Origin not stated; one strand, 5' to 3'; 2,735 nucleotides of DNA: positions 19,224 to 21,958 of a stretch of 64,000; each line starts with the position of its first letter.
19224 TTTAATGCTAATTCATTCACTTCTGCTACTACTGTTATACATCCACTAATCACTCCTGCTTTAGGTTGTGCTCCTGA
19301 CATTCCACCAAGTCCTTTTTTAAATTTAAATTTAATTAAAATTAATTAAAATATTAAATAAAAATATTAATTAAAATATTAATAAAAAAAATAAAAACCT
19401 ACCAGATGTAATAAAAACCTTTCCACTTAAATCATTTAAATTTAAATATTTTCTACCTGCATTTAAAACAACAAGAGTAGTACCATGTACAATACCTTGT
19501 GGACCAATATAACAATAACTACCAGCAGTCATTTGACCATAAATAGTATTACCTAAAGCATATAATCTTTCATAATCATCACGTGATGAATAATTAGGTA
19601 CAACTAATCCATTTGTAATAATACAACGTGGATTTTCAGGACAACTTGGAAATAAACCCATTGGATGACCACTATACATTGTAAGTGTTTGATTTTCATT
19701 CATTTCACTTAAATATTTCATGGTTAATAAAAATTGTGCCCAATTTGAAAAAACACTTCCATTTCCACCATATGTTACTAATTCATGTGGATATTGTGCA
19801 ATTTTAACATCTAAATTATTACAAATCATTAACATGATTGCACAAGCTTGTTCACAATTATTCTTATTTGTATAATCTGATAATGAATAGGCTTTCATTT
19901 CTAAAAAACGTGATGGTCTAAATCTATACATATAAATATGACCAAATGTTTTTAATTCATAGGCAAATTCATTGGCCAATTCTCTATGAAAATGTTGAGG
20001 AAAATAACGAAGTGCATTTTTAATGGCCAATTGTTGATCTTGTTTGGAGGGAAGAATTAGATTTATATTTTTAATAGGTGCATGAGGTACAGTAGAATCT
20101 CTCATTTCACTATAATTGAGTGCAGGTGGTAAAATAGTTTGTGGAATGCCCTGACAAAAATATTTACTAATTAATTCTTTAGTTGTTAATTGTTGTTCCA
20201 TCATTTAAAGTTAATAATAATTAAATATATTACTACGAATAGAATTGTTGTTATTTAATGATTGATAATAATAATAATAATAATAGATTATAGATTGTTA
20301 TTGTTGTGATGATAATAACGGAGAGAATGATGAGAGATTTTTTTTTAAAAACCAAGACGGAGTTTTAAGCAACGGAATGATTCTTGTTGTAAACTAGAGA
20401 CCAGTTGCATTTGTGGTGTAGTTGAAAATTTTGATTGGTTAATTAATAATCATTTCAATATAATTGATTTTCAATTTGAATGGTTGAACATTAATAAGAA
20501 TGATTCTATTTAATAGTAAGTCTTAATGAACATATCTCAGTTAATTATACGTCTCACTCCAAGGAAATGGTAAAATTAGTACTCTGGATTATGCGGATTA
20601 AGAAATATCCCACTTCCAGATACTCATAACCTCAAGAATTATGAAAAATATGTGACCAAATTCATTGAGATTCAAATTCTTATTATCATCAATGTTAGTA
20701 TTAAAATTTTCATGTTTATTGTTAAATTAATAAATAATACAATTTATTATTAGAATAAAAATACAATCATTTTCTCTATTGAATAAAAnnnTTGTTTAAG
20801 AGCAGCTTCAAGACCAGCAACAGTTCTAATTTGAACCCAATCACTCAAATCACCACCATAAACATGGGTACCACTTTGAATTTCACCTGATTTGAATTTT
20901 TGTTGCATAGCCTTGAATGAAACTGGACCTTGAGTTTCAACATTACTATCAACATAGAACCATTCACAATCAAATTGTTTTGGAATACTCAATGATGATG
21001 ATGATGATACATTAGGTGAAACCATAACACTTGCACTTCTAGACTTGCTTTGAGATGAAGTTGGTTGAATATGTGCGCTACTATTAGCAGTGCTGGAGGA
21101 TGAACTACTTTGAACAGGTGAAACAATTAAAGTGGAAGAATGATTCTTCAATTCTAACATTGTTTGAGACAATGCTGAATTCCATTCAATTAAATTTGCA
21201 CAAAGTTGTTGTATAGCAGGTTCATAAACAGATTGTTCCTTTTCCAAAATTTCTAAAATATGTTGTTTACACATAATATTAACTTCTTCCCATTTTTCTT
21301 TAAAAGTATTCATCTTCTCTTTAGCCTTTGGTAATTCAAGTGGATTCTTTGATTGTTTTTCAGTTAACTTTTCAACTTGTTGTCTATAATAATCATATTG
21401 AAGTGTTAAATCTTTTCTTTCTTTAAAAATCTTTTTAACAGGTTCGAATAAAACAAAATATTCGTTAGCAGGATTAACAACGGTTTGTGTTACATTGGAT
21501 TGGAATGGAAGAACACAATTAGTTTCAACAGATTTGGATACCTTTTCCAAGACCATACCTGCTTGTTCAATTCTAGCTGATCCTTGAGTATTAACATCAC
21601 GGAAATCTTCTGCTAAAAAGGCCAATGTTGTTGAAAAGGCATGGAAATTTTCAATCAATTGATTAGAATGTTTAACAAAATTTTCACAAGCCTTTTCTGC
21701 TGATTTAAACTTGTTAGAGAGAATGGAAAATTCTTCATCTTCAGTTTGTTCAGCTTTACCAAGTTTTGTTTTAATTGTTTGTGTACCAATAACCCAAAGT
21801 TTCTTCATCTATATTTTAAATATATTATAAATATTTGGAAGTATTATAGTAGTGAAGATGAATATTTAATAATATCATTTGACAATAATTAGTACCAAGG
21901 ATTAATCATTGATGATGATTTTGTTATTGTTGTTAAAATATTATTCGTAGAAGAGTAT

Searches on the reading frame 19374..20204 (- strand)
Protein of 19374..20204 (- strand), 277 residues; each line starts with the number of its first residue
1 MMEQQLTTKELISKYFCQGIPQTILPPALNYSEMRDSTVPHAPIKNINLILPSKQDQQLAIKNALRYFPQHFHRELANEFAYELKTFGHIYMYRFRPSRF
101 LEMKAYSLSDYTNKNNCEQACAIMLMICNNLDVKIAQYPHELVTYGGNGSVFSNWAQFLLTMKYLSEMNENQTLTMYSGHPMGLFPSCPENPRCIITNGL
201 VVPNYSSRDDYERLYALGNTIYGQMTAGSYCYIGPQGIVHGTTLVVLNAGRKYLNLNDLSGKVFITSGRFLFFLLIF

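Call 25: search_protein_families(library=pfam, proteins=[window:19374-20204:-], max_evalue=0.001)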
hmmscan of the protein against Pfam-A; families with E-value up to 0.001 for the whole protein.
window:19374-20204:- (277 aa): 2 families
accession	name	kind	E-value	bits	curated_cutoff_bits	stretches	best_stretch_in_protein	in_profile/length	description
PF17391.7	Urocanase_N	-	1.7e-52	177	23.2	1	103-231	1-127/127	Urocanase N-terminal domain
PF01175.24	Urocanase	-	2.6e-08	34.2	23.2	1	234-268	1-34/209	Urocanase Rossmann-like domain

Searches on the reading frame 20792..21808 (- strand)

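Call 25: search_protein_families(library=pfam, proteins=[window:20792-21808:-], max_evalue=0.001)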
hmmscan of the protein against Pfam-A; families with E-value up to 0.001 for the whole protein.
window:20792-21808:- (339 aa): 3 families
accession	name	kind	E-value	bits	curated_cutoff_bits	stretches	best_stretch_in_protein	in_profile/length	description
PF03114.23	BAR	-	1.6e-19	70.9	28.5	1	9-221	9-229/234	BAR domain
PF14237.11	GYF_2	-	1.1e-12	48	25.8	1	283-333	1-50/50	GYF domain 2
PF09325.15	Vps5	-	4.1e-10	40.1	27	1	24-177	30-176/236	Vps5 C terminal like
